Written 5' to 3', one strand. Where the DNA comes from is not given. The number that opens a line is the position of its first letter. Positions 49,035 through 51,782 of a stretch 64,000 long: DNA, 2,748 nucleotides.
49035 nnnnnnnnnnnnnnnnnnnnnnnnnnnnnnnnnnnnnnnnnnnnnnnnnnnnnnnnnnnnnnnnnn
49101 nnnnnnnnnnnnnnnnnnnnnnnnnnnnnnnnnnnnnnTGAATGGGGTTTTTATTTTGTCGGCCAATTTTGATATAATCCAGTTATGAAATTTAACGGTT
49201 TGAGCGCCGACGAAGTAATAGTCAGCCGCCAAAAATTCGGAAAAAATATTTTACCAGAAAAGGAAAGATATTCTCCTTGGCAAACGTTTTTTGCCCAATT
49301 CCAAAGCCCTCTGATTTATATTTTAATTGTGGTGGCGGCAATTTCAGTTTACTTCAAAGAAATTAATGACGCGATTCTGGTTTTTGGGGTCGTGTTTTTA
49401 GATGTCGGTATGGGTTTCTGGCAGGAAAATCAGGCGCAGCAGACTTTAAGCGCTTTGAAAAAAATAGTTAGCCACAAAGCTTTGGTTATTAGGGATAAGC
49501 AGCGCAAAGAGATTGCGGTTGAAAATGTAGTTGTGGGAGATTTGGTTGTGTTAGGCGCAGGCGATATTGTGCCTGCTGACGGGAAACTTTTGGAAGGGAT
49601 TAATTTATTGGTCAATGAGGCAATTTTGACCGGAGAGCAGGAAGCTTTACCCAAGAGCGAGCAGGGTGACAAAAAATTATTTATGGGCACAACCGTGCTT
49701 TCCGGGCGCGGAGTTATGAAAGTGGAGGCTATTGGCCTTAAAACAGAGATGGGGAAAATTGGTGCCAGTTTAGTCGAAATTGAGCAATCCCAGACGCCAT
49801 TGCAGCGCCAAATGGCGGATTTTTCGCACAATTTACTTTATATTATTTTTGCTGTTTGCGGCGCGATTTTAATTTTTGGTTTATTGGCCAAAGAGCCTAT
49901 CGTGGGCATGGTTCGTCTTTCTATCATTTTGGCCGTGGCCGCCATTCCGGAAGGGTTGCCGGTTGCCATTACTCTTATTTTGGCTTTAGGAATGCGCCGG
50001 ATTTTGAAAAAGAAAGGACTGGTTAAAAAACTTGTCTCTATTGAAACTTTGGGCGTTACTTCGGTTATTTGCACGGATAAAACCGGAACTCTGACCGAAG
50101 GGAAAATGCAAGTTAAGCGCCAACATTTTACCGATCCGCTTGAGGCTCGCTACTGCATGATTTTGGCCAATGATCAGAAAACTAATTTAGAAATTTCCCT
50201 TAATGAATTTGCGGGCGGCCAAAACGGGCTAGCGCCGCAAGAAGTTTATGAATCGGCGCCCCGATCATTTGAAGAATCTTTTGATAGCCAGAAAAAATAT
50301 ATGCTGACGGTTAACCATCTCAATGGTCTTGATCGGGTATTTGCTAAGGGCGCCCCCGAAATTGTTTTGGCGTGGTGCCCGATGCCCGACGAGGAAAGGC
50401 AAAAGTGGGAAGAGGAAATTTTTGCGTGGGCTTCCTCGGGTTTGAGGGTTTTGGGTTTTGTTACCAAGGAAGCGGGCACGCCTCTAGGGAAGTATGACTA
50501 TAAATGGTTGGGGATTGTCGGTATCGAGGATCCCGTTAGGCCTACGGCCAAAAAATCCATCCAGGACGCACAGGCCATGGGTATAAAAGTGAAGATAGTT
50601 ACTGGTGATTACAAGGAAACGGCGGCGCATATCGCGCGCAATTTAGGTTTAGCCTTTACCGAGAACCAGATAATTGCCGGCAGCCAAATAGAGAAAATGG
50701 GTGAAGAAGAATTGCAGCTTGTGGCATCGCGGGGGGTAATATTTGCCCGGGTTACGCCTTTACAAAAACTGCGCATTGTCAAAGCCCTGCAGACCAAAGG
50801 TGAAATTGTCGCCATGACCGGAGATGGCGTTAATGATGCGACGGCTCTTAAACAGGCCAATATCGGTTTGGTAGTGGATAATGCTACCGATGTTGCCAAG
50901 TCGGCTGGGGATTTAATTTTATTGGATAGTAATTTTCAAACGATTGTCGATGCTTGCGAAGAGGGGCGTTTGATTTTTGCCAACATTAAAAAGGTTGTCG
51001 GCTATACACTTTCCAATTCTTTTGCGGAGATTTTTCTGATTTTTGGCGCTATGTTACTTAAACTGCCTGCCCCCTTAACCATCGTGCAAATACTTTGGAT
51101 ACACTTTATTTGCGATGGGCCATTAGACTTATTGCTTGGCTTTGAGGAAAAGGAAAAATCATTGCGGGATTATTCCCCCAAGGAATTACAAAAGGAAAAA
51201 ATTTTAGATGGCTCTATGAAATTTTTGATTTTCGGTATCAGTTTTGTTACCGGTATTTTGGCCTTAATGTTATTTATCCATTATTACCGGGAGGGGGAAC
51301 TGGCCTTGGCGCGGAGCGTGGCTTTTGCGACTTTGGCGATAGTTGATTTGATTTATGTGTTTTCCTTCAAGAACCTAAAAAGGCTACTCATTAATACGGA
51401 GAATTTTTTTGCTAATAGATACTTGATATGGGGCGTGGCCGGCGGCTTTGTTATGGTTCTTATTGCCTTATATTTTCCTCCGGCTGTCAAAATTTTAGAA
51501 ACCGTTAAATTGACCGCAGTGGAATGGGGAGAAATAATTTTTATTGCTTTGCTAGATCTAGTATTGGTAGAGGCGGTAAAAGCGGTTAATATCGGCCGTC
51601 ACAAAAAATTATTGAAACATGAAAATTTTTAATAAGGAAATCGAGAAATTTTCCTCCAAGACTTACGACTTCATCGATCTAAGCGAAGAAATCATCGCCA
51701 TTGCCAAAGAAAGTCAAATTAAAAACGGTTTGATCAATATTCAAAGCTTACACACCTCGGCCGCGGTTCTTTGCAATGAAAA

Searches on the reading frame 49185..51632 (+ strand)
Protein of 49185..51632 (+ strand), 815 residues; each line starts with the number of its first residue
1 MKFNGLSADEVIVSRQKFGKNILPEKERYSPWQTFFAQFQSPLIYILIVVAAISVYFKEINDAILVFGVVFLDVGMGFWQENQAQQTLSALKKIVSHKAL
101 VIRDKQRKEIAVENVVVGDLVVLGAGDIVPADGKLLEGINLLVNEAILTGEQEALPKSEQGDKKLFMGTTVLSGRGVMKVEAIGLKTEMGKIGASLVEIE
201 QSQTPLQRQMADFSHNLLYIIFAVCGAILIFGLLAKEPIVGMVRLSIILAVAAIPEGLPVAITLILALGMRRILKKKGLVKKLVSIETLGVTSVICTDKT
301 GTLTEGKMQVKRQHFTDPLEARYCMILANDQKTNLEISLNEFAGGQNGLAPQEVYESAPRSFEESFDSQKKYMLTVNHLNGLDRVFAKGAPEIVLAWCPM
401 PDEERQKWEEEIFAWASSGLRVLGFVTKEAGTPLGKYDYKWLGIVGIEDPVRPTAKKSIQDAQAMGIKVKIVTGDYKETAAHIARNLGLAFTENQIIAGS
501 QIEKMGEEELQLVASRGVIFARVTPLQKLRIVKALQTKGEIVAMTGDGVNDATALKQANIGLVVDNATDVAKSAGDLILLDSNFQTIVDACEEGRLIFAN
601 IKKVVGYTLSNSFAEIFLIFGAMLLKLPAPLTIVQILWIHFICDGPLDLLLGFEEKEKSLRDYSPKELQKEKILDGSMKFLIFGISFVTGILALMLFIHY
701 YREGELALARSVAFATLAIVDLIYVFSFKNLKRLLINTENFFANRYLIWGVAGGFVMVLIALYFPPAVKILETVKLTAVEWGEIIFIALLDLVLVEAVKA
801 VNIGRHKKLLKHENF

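Call 38: search_protein_families(library=pfam, proteins=[window:49185-51632:+], max_evalue=0.01)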
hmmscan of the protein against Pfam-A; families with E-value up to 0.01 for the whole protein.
window:49185-51632:+ (815 aa): 6 families
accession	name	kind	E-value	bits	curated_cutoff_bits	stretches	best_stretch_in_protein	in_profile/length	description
PF00122.25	E1-E2_ATPase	-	8.7e-47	159.4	28.1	1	95-276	3-181/181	E1-E2 ATPase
PF00689.26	Cation_ATPase_C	-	4.6e-34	118.1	27.3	1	628-800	1-174/175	Cation transporting ATPase, C-terminus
PF00702.32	Hydrolase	-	4.4e-21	76.6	26.4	1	294-559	3-191/191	haloacid dehalogenase-like hydrolase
PF00690.31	Cation_ATPase_N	-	1.9e-15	56.7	20.4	1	4-54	19-69/69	Cation transporter/ATPase, N-terminus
PF13246.12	Cation_ATPase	-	3e-08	34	21.7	1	336-398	25-88/91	Cation transport ATPase (P-type)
PF08282.18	Hydrolase_3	-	2.1e-06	28.1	20.9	1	531-587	195-251/255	haloacid dehalogenase-like hydrolase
